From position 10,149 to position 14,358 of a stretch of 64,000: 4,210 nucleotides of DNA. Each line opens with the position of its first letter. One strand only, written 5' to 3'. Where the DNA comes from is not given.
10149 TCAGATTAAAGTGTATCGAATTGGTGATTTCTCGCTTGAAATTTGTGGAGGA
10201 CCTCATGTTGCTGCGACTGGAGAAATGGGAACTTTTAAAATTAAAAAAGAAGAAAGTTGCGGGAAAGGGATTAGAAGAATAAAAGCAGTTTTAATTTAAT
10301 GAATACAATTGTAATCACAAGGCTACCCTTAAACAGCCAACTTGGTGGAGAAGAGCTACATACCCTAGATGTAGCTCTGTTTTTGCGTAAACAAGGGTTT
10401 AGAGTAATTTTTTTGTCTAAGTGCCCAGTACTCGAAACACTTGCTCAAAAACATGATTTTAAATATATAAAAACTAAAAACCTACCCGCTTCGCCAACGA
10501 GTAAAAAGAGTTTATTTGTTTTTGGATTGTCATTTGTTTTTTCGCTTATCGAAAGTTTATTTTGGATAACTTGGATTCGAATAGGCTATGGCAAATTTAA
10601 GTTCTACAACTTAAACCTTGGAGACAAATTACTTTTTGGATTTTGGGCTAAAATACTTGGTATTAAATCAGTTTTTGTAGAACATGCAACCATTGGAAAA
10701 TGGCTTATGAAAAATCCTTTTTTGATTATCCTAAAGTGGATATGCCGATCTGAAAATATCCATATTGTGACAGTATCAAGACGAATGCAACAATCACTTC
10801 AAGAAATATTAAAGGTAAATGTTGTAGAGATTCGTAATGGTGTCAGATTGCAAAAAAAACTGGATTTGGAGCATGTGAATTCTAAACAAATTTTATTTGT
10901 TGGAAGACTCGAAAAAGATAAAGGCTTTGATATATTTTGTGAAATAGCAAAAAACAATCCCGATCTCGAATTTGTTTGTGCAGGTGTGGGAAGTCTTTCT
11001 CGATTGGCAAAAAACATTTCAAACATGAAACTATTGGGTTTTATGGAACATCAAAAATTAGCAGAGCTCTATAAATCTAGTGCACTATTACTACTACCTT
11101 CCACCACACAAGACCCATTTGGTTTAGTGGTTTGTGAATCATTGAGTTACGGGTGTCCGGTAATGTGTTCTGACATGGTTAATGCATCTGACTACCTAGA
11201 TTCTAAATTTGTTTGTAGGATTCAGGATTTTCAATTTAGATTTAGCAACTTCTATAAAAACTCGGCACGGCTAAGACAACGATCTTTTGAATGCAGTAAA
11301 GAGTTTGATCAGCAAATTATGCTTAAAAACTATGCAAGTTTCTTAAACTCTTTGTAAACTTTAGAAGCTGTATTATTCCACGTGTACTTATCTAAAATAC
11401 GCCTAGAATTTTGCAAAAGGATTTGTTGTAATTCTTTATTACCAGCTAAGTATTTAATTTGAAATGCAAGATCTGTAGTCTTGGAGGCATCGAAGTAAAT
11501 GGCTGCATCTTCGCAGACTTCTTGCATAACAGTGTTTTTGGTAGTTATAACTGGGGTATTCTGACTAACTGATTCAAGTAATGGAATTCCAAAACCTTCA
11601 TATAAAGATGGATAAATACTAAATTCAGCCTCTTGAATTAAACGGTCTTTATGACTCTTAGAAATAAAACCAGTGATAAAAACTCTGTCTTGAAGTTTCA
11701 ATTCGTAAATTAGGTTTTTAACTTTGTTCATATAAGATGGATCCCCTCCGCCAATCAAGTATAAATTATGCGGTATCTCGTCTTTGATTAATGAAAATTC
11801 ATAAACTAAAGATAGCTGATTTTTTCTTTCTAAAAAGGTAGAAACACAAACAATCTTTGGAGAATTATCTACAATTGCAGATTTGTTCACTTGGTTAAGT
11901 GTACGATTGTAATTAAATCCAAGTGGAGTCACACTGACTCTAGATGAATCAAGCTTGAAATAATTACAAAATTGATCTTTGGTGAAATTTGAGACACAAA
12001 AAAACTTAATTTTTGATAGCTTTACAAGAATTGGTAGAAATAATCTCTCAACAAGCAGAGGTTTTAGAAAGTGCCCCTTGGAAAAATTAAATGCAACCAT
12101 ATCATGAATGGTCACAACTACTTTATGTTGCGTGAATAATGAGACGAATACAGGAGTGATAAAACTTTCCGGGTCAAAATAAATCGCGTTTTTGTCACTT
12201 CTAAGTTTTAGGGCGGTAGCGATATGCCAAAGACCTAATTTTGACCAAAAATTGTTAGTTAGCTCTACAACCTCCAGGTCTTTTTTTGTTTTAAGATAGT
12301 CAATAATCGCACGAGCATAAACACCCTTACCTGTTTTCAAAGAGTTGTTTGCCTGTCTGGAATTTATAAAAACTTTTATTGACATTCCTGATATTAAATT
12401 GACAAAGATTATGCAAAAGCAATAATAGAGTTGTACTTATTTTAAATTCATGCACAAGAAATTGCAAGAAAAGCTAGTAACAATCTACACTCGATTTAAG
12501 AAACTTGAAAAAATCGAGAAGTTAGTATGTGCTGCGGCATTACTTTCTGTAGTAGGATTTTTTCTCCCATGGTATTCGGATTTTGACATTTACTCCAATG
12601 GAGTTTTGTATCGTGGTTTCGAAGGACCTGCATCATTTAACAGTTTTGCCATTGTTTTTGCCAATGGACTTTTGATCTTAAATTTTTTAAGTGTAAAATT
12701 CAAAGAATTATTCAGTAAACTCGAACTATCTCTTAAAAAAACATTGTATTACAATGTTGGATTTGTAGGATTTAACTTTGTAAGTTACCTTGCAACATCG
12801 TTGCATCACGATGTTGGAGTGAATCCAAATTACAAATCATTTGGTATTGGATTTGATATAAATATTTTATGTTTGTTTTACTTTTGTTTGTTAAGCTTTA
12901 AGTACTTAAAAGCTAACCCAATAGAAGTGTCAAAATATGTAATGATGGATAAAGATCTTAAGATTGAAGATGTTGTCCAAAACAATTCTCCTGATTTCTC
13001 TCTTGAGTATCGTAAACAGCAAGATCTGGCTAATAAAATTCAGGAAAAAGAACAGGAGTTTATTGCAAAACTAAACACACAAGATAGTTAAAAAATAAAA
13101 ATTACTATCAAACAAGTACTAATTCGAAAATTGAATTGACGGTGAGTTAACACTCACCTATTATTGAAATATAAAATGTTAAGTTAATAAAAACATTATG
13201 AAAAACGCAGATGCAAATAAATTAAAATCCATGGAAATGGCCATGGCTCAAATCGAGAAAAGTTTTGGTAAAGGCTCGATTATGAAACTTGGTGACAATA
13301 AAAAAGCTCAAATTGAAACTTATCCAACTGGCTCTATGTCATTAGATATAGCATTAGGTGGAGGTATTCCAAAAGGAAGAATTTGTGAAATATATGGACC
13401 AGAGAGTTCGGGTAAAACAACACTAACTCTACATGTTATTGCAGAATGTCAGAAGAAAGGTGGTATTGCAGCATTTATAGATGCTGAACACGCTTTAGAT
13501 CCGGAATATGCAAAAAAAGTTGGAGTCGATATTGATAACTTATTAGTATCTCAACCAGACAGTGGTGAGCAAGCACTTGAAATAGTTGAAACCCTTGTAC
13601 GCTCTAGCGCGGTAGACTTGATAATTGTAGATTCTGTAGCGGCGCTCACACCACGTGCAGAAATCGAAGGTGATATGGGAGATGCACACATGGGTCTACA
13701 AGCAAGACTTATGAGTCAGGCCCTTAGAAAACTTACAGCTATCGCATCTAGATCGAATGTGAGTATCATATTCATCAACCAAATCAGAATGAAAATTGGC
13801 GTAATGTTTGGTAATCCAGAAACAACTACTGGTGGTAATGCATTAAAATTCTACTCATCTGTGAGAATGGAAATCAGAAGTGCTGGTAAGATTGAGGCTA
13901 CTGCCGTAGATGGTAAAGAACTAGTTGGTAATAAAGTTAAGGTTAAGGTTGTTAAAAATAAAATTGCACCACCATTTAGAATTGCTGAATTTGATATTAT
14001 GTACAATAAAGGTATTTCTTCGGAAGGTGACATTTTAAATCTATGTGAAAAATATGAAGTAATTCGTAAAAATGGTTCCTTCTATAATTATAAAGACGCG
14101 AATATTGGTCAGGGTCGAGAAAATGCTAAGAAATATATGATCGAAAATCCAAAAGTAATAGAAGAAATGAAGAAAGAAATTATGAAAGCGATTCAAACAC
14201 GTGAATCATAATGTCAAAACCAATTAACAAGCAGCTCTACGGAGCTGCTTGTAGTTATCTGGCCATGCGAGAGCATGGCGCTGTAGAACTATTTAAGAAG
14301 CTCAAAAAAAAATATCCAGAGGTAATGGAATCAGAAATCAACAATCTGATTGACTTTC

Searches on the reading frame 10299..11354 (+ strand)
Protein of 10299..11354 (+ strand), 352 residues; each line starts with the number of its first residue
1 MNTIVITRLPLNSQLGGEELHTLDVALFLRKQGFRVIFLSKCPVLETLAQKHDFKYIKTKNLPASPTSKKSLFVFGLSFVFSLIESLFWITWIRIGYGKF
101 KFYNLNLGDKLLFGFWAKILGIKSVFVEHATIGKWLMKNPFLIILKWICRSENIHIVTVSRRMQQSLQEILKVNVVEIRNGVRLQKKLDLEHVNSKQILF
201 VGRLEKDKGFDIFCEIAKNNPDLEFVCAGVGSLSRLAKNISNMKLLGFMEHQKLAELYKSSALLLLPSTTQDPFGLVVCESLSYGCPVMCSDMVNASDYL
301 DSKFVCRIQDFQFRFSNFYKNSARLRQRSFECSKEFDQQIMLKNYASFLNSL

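Call 100: search_protein_families(library=pfam, proteins=[window:10299-11354:+], max_evalue=0.00001)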
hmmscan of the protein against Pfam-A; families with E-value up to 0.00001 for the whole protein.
window:10299-11354:+ (352 aa): 4 families
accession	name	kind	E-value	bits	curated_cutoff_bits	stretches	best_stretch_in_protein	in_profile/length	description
PF00534.26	Glycos_transf_1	-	1.2e-17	64.4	26.4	1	193-300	13-131/172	Glycosyl transferases group 1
PF13692.12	Glyco_trans_1_4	-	1.9e-15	57.8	27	1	196-300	2-115/142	Glycosyl transferases group 1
PF13439.12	Glyco_transf_4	-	5.3e-08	33.5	28.5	1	16-185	2-169/170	Glycosyltransferase Family 4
PF20706.3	GT4-conflict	-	1.1e-06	28.3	26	1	158-303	152-323/385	Family 4 Glycosyltransferase in conflict systems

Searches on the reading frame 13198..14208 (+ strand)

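Call 84: search_protein_families(library=pfam, proteins=[window:13198-14208:+], max_evalue=0.001)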
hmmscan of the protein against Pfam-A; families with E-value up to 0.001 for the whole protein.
window:13198-14208:+ (337 aa): 6 families
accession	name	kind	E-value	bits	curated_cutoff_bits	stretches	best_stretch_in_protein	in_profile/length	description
PF00154.27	RecA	-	5.1e-139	462.5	27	1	10-274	1-262/262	recA bacterial DNA recombination protein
PF21096.2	RecA_C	-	1.7e-19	70.1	27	1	277-332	1-56/57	RecA C-terminal domain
PF08423.17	Rad51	-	3.8e-16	59.5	22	1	39-229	5-212/244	Rad51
PF06745.19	ATPase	-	3.6e-06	27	26.6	1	43-115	2-77/231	KaiC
PF01637.24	ATPase_2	-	1.8e-05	25.1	33.2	1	62-121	22-69/225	ATPase domain predominantly from Archaea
PF13481.12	AAA_25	-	6.3e-05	23.1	27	0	53-99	26-83/195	AAA domain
